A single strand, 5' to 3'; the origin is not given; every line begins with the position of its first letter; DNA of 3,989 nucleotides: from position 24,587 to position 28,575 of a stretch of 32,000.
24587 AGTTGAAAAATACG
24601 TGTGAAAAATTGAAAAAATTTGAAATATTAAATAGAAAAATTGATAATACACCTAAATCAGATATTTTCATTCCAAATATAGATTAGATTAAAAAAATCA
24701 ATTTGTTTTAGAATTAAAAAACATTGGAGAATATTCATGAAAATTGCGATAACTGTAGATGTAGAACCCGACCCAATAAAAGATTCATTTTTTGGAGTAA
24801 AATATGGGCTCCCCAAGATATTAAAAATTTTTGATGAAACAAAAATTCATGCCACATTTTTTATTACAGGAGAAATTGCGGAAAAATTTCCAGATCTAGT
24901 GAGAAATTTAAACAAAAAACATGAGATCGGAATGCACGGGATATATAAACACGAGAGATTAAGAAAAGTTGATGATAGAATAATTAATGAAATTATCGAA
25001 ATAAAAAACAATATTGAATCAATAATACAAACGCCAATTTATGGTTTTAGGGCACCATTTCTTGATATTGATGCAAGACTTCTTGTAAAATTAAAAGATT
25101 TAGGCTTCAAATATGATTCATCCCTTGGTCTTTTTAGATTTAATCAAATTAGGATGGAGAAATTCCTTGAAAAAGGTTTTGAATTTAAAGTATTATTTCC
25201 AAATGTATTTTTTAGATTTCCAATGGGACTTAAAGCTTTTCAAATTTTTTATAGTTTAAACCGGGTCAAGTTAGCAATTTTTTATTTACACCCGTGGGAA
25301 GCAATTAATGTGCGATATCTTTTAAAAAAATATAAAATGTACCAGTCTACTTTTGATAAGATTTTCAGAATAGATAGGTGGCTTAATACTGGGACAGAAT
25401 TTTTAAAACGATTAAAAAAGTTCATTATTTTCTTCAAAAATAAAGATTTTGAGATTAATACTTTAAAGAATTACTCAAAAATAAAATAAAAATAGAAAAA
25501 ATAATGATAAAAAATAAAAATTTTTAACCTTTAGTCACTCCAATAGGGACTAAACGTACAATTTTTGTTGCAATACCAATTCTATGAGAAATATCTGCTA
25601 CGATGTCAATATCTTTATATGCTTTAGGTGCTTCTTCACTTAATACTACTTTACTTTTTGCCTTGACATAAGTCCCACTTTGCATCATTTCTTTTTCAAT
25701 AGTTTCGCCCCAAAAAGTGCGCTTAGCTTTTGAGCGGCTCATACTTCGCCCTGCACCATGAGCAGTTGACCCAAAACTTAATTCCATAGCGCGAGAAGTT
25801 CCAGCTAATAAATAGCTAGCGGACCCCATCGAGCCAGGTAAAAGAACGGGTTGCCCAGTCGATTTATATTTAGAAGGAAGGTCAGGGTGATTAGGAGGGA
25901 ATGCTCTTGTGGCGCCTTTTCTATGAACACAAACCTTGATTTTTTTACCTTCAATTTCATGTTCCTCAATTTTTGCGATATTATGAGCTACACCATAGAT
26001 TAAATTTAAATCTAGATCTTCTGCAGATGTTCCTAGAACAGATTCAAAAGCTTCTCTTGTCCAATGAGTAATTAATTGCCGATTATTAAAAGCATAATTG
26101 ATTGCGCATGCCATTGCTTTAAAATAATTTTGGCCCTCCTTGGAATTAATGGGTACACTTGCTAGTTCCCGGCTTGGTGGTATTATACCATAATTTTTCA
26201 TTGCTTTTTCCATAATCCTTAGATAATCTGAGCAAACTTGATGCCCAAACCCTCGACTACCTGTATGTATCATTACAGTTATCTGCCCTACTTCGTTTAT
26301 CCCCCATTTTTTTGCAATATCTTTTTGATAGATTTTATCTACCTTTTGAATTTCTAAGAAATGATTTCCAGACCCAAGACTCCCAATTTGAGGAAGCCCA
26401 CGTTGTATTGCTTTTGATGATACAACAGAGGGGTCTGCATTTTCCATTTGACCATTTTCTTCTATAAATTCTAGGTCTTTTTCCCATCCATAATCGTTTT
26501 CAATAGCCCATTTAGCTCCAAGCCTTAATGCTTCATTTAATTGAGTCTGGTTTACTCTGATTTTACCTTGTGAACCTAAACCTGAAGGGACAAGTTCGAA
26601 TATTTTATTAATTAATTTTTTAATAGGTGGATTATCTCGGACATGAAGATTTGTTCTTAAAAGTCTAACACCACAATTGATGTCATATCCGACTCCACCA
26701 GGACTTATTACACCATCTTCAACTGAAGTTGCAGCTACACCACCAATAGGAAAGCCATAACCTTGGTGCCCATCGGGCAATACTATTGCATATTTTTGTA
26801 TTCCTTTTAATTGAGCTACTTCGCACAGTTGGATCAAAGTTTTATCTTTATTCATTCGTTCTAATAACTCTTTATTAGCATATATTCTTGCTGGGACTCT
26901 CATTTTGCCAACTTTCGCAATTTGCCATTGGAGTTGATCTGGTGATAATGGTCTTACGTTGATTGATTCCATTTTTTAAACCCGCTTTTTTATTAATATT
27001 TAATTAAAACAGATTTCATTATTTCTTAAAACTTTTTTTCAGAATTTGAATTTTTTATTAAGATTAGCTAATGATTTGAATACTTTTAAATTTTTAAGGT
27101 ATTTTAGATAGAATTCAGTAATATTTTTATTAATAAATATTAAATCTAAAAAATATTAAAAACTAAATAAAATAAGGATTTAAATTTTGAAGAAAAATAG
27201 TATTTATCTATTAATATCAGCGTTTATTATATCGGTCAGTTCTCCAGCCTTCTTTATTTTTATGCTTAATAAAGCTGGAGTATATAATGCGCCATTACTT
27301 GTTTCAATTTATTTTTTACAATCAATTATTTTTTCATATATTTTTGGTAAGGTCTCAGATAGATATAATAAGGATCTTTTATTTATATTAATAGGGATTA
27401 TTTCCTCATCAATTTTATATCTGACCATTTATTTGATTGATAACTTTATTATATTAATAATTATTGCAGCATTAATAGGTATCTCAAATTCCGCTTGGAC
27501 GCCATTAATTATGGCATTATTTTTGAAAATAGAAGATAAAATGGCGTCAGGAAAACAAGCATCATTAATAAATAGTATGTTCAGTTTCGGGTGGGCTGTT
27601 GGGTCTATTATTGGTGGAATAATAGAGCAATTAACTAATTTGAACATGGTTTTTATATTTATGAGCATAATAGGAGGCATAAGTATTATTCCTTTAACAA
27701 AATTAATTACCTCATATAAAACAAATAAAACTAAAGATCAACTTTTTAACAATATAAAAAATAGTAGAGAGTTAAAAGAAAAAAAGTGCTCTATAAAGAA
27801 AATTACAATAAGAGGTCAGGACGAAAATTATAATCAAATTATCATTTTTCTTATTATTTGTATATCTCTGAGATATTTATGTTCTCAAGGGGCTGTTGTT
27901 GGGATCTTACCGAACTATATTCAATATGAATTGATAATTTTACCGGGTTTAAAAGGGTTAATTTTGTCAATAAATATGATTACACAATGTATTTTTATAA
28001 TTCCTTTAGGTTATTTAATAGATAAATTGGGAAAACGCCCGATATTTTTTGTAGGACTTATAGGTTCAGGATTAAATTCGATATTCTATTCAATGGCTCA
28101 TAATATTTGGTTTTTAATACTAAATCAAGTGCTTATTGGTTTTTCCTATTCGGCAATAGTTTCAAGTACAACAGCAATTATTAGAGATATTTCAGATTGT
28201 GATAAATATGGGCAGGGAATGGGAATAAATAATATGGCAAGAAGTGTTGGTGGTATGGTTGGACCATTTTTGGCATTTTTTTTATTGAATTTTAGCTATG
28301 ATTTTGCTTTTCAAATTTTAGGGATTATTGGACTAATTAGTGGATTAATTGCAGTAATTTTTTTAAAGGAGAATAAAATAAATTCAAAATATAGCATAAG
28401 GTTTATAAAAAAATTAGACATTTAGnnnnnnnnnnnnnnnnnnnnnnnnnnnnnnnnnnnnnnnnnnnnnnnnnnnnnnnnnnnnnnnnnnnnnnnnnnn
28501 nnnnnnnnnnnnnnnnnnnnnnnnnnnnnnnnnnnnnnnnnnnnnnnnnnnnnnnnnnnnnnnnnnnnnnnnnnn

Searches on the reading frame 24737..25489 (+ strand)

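Call 94: search_protein_families(library=pfam, proteins=[window:24737-25489:+], max_evalue=0.0001)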
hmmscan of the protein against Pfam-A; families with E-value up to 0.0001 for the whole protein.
window:24737-25489:+ (250 aa): 2 families
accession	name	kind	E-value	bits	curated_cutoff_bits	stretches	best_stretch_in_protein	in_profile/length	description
PF01522.26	Polysacc_deac_1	-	4.2e-17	62.7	23.1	1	3-126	9-123/124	Polysaccharide deacetylase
PF22537.1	WbmS-like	-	3.4e-05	24.3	27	1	27-157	15-140/186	Polysaccharide deacetylase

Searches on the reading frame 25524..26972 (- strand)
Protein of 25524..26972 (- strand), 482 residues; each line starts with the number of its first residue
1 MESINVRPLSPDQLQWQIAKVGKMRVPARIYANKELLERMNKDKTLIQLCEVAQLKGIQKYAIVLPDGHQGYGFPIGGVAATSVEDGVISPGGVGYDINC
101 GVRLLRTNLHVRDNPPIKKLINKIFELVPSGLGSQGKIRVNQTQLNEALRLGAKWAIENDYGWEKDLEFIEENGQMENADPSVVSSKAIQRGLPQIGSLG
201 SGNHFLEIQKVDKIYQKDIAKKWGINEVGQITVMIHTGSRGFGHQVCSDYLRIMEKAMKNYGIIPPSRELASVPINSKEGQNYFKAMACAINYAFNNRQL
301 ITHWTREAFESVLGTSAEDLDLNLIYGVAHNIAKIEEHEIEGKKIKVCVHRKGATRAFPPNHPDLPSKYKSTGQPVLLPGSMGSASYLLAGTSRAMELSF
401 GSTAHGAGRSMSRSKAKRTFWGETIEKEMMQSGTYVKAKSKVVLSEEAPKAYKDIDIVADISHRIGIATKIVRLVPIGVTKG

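Call 3: search_protein_families(library=pfam, proteins=[window:25524-26972:-])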
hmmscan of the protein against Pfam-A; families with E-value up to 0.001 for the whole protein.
window:25524-26972:- (482 aa): 1 family
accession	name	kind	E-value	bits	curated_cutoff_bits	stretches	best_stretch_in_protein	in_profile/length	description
PF01139.22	RtcB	-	1.6e-170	568.4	27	1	48-482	1-426/426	tRNA-splicing ligase RtcB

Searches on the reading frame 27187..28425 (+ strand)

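Call 3: search_protein_families(library=pfam, proteins=[window:27187-28425:+])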
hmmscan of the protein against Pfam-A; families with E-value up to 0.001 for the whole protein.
window:27187-28425:+ (412 aa): 4 families
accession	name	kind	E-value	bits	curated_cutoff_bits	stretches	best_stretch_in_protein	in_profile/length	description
PF07690.21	MFS_1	-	1.4e-49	169.3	33.4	2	231-402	9-181/347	Major Facilitator Superfamily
PF12832.13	MFS_1_like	-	6.9e-16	58.7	25.2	1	7-376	8-372/373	MFS_1 like family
PF00083.30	Sugar_tr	-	1.7e-07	30.9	22.3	1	257-392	49-187/452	Sugar (and other) transporter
PF06779.20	MFS_4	-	6.4e-06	26.2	26.3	0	42-175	41-172/364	Uncharacterised MFS-type transporter YbfB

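Call 4: search_protein_families(library=ncbifam, proteins=[window:27187-28425:+])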
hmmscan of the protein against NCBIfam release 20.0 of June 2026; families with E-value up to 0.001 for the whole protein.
window:27187-28425:+ (412 aa): 53 families (the best 25 are shown)
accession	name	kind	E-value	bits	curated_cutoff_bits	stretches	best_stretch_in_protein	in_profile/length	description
TIGR00880.1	2_A_01_02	superfamily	3.7e-27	95.2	131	2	259-395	3-140/141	multidrug resistance protein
NF012174.0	tet_MFS_A_B_C_D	equivalog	3.5e-23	82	475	2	233-401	17-186/382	Tet(A)/Tet(B)/Tet(C) family tetracycline efflux MFS transporter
TIGR00881.1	2A0104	subfamily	8.7e-22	77.6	407.75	2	243-399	19-177/379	phosphoglycerate transporter protein PgtP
NF045486.1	tet_MFS_30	exception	4.5e-19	68.9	730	2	233-402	18-188/392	tetracycline efflux MFS transporter Tet(30)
TIGR00711.1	efflux_EmrB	subfamily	2e-18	66.4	230.2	1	264-407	47-191/485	DHA2 family efflux MFS transporter permease subunit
TIGR00893.1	2A0114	subfamily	1.9e-17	63.3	395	2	245-400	20-176/399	D-galactonate transporter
NF008314.0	PRK11102.1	equivalog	4.8e-15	55.7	303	2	262-399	53-191/396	Bcr/CflA family multidrug efflux MFS transporter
NF012187.0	tet_MFS_E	exception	6e-15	55.2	820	2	256-398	43-184/405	tetracycline efflux MFS transporter Tet(E)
NF012207.0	tet_MFS_H_J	exception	8.6e-15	54.6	700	2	218-397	5-183/392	Tet(H)/Tet(J) family tetracycline efflux MFS transporter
NF012195.0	tet_MFS_H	exception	2.1e-14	53.4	840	2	218-397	5-183/392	tetracycline efflux MFS transporter Tet(H)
TIGR00710.1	efflux_Bcr_CflA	subfamily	4.5e-14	52.7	200.9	2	265-403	51-190/385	Bcr/CflA family efflux MFS transporter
NF033134.0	cmlA_floR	equivalog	1e-13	51.5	450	2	257-402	48-195/388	CmlA/FloR family chloramphenicol efflux MFS transporter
TIGR00900.1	2A0121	subfamily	1.5e-13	50.9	319.6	2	257-397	37-181/364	H+ Antiporter protein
NF012190.1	tet_MFS_B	exception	3.6e-13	49.3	850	1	238-397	23-183/400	tetracycline efflux MFS transporter Tet(B)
NF012193.0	tet_MFS_A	exception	6.2e-13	48.5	840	2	256-402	44-189/394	tetracycline efflux MFS transporter Tet(A)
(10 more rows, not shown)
